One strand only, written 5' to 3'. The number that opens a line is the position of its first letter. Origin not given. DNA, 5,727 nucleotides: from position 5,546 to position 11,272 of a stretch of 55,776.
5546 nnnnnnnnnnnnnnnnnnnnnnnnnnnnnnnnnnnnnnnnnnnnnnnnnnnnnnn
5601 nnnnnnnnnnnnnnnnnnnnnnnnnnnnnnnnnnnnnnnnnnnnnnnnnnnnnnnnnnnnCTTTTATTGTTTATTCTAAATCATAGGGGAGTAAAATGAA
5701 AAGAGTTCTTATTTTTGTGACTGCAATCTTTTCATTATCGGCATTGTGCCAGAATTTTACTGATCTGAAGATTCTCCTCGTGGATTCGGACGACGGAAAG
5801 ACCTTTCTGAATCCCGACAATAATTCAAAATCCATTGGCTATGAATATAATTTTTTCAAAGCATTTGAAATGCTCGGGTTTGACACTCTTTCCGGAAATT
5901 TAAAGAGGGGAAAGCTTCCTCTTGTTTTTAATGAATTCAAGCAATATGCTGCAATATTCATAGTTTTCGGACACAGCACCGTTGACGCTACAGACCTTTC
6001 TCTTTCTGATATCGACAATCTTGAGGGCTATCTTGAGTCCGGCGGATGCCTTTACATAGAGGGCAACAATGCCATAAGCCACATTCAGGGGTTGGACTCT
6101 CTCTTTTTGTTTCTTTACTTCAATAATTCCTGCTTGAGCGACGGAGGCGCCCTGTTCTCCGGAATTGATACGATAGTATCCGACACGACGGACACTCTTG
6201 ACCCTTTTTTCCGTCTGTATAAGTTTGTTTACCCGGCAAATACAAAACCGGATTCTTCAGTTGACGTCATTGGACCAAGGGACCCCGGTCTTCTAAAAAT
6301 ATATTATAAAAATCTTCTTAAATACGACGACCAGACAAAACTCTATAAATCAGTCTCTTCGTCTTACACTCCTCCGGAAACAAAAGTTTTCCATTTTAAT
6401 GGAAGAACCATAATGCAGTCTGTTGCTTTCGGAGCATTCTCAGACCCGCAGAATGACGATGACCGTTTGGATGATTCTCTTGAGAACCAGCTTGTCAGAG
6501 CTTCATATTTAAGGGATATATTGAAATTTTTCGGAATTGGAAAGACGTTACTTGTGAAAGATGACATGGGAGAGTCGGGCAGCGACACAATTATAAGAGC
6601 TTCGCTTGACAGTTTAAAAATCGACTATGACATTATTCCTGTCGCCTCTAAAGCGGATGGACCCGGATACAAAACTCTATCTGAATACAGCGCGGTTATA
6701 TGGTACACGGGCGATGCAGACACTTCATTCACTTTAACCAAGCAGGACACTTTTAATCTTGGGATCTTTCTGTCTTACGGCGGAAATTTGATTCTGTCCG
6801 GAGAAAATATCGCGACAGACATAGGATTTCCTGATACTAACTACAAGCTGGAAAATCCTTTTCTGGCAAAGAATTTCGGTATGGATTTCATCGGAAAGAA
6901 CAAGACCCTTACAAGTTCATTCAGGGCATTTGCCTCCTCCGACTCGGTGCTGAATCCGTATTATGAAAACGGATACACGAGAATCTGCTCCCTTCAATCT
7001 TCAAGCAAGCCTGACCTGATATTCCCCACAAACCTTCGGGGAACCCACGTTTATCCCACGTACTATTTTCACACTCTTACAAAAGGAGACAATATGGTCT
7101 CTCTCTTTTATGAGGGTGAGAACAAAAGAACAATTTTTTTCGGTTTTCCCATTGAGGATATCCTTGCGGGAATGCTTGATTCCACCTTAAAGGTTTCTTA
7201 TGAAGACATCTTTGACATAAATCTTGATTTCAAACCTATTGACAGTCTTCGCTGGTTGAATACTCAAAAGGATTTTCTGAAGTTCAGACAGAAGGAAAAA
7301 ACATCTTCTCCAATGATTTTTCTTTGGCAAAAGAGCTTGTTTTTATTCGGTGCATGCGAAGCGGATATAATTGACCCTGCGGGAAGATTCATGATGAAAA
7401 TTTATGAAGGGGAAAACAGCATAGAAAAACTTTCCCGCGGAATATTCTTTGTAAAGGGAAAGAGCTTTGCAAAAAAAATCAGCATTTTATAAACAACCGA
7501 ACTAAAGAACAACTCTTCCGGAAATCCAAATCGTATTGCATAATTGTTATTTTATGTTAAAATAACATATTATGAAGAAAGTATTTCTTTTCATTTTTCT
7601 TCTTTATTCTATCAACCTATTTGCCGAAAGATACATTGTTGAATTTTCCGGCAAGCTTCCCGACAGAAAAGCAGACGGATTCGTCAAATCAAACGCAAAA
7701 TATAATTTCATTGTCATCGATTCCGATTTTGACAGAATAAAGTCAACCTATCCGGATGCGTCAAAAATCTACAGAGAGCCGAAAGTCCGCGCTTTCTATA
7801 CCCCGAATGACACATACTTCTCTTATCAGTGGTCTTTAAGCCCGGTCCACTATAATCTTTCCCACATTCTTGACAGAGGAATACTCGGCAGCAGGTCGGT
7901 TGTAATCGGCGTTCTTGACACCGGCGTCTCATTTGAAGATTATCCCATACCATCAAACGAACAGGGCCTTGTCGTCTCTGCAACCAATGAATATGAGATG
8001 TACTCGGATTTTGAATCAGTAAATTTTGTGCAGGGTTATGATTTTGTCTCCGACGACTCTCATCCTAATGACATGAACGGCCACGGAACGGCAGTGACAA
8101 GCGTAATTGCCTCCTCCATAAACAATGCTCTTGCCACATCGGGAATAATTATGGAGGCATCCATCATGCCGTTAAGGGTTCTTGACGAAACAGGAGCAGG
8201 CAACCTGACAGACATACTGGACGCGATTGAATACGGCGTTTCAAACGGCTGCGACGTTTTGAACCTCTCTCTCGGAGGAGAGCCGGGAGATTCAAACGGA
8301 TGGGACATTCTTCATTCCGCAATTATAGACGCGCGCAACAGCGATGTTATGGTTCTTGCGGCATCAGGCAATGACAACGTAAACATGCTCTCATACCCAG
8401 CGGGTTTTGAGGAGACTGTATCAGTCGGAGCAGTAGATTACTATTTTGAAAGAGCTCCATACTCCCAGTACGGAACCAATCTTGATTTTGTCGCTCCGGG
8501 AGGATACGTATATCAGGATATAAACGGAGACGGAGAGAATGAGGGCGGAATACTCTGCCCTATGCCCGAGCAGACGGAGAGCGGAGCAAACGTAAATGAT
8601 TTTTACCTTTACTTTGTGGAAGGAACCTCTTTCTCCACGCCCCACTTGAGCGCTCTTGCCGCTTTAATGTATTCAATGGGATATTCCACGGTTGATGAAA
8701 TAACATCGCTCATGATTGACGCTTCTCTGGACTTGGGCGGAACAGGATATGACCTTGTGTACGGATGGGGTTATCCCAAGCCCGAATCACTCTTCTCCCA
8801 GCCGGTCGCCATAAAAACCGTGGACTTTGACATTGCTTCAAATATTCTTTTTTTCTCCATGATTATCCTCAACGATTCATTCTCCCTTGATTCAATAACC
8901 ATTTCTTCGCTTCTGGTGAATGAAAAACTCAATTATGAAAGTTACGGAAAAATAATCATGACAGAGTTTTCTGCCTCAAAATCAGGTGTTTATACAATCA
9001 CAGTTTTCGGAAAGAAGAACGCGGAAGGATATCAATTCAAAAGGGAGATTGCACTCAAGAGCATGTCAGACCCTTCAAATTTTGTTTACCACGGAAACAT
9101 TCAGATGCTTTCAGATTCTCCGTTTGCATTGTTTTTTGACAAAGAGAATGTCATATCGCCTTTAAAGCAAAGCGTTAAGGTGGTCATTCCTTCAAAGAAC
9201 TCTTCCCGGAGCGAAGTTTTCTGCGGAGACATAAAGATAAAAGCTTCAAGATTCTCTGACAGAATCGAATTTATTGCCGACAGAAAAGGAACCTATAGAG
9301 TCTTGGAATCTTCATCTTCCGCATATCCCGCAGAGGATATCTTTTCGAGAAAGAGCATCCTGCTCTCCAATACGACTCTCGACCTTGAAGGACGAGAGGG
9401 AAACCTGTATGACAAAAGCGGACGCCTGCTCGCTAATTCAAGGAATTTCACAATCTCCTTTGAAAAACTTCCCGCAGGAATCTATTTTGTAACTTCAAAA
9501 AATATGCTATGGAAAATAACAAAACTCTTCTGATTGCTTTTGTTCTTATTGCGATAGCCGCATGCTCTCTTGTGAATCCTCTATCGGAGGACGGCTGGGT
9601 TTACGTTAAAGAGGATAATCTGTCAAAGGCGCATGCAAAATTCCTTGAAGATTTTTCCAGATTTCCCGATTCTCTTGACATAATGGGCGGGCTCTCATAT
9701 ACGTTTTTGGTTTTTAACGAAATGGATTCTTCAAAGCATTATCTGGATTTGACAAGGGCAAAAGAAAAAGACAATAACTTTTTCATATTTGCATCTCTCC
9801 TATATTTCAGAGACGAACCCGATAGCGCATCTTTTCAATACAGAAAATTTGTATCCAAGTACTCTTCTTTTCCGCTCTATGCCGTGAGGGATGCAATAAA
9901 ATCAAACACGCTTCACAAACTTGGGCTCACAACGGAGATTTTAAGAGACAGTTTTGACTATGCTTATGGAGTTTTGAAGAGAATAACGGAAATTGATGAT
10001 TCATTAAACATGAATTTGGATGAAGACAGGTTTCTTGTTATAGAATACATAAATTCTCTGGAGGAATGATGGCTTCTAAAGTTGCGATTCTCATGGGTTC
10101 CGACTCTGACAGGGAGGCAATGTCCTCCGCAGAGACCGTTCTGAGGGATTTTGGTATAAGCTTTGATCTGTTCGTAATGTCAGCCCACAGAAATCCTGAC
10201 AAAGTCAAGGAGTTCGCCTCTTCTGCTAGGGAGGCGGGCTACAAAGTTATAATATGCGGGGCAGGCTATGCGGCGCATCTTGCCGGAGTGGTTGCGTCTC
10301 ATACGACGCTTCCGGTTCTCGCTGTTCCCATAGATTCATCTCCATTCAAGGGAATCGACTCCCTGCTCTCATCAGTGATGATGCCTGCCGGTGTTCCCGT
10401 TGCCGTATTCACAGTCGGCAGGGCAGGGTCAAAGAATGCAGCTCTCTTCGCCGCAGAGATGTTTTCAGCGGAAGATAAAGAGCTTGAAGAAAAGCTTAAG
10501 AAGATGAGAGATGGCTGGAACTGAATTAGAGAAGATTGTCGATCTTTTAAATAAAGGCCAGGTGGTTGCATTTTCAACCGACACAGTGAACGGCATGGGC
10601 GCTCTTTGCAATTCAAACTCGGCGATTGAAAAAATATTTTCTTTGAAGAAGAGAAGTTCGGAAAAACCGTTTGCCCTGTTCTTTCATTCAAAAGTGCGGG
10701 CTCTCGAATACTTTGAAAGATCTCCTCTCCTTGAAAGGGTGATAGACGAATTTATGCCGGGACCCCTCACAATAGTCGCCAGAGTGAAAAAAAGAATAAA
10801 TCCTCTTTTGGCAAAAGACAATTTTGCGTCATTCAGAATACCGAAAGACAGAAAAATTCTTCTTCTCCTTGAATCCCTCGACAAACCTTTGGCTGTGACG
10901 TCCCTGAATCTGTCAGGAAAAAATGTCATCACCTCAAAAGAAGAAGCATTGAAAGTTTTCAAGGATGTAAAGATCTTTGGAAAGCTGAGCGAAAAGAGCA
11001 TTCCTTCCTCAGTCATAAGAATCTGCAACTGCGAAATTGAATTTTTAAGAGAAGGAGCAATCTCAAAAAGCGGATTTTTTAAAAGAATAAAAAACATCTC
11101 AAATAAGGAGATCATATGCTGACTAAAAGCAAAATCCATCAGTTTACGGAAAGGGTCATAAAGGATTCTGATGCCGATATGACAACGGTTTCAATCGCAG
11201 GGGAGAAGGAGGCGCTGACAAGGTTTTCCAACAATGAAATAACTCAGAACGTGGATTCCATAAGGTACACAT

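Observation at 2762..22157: One ThuA/GATase1-like module occurs seven times in five secreted proteins, four of them T9SS cargo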

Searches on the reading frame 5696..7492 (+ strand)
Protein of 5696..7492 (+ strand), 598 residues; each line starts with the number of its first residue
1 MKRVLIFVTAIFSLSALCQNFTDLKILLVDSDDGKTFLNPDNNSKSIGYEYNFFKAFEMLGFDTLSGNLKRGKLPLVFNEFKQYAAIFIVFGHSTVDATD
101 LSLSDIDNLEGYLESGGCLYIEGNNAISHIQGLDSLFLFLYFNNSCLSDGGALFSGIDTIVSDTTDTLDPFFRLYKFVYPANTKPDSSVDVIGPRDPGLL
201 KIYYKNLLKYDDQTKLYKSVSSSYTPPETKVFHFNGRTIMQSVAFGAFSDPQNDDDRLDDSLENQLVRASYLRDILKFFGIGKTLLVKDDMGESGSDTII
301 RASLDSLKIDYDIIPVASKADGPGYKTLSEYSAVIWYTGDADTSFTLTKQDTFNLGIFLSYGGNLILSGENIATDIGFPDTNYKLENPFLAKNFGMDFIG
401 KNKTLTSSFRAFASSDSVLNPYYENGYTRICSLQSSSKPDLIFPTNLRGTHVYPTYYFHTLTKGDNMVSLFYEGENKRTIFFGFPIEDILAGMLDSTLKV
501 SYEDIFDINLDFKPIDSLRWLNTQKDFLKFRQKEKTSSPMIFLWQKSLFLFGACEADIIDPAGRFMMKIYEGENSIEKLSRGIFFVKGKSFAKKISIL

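Call 5: search_protein_families(library=pfam, proteins=[window:5696-7492:+], max_evalue=1)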
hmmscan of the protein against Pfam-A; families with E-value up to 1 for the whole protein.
window:5696-7492:+ (598 aa): 1 family
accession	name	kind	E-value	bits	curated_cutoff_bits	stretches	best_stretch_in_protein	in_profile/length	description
PF13709.12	DUF4159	-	0.045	13.7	25.9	1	92-123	59-87/202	Domain of unknown function (DUF4159)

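Call 6: search_protein_families(library=ncbifam, proteins=[window:5696-7492:+], max_evalue=1)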
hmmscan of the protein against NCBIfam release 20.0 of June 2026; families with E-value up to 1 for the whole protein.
window:5696-7492:+ (598 aa): 0 families

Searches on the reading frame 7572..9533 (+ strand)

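Call 5: search_protein_families(library=pfam, proteins=[window:7572-9533:+], max_evalue=1)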
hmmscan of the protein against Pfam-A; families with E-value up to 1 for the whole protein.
window:7572-9533:+ (653 aa): 5 families
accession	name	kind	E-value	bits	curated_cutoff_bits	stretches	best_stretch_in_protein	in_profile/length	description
PF00082.27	Peptidase_S8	-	8.6e-41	140.6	21.8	1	108-400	2-288/288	Subtilase family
PF18962.6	Por_Secre_tail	-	0.0045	17.7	27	1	610-645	24-65/75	Secretion system C-terminal sorting domain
PF23623.1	GBD_IRG7_N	-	0.035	14.7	27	0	603-643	40-79/95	IRG7 N-terminal galactose binding domain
PF07495.19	Y_Y_Y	-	0.073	13.4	26.6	0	465-490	31-56/65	Y_Y_Y domain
PF07354.18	Sp38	-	0.18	12.2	23.1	1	449-486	44-81/100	Zona-pellucida-binding protein (Sp38) N-terminal Ig domain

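Call 6: search_protein_families(library=ncbifam, proteins=[window:7572-9533:+], max_evalue=1)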
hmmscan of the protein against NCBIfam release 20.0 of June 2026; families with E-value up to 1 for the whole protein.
window:7572-9533:+ (653 aa): 7 families
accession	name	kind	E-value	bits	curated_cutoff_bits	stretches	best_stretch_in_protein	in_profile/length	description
TIGR03921.1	T7SS_mycosin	equivalog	4.9e-32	111.4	278.75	1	153-401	34-278/353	type VII secretion-associated serine protease mycosin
TIGR03895.1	protease_PatA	subfamily_domain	1.1e-13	50.8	421.05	1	171-371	1-181/606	PatA/PatG family cyanobactin maturation protease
NF049966.1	QH_SP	equivalog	3.3e-13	49.5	165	1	152-303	23-157/219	subtilisin-like serine protease QhpE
NF033595.1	denti_PrtP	equivalog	6.8e-12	44.8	300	2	230-386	342-479/606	dentilisin complex serine proteinase subunit PrtP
NF040553.1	SGO_0316_fam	subfamily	1.1e-06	26.6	1400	1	148-271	337-467/1486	SGO_0316/SGO_0317 family LPXTG-anchored serine peptidase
NF042956.1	IteS_antiphage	equivalog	0.00016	20.1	900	1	169-269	291-395/747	S8 family anti-phage peptidase IteS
TIGR04183.1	Por_Secre_tail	domain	0.0078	16.2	23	1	611-641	24-57/72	T9SS type A sorting domain-containing protein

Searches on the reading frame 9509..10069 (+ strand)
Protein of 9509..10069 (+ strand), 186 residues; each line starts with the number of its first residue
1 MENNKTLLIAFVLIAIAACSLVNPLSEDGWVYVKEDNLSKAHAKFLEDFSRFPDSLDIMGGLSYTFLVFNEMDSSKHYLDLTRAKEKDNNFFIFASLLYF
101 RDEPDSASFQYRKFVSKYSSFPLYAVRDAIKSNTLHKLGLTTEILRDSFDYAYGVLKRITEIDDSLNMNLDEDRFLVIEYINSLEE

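Call 21: search_protein_families(library=pfam, proteins=[window:9509-10069:+], max_evalue=0.01)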
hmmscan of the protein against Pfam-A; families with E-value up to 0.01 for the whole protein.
window:9509-10069:+ (186 aa): 0 families

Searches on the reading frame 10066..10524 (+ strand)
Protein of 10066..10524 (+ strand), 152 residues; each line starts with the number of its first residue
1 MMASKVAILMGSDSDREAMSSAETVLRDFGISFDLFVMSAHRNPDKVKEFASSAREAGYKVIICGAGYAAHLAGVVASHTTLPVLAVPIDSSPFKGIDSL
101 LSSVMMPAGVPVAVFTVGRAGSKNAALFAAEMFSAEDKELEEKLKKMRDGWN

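Call 21: search_protein_families(library=pfam, proteins=[window:10066-10524:+], max_evalue=0.01)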
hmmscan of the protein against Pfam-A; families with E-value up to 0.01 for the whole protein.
window:10066-10524:+ (152 aa): 3 families
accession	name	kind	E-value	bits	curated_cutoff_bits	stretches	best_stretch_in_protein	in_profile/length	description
PF00731.26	AIRC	-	7.3e-56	188.3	30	1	5-149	1-143/148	AIR carboxylase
PF13685.12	Fe-ADH_2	-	2.9e-07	31.1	28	1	3-107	19-123/149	Iron-containing alcohol dehydrogenase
PF00781.29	DAGK_cat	-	0.0077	16.3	23.6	0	11-84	11-84/125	Diacylglycerol kinase catalytic domain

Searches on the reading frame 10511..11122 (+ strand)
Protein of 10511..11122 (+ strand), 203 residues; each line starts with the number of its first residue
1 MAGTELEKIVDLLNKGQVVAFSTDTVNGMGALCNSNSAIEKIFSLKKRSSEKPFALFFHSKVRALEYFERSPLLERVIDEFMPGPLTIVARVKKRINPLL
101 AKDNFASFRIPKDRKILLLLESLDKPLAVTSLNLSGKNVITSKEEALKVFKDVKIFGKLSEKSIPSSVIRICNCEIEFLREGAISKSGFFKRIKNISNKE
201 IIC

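Call 21: search_protein_families(library=pfam, proteins=[window:10511-11122:+], max_evalue=0.01)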
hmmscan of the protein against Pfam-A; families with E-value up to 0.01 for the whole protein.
window:10511-11122:+ (203 aa): 1 family
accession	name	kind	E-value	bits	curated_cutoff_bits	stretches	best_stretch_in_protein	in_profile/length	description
PF01300.24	Sua5_yciO_yrdC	-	2.4e-37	128.6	25.1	1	12-182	2-178/178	Telomere recombination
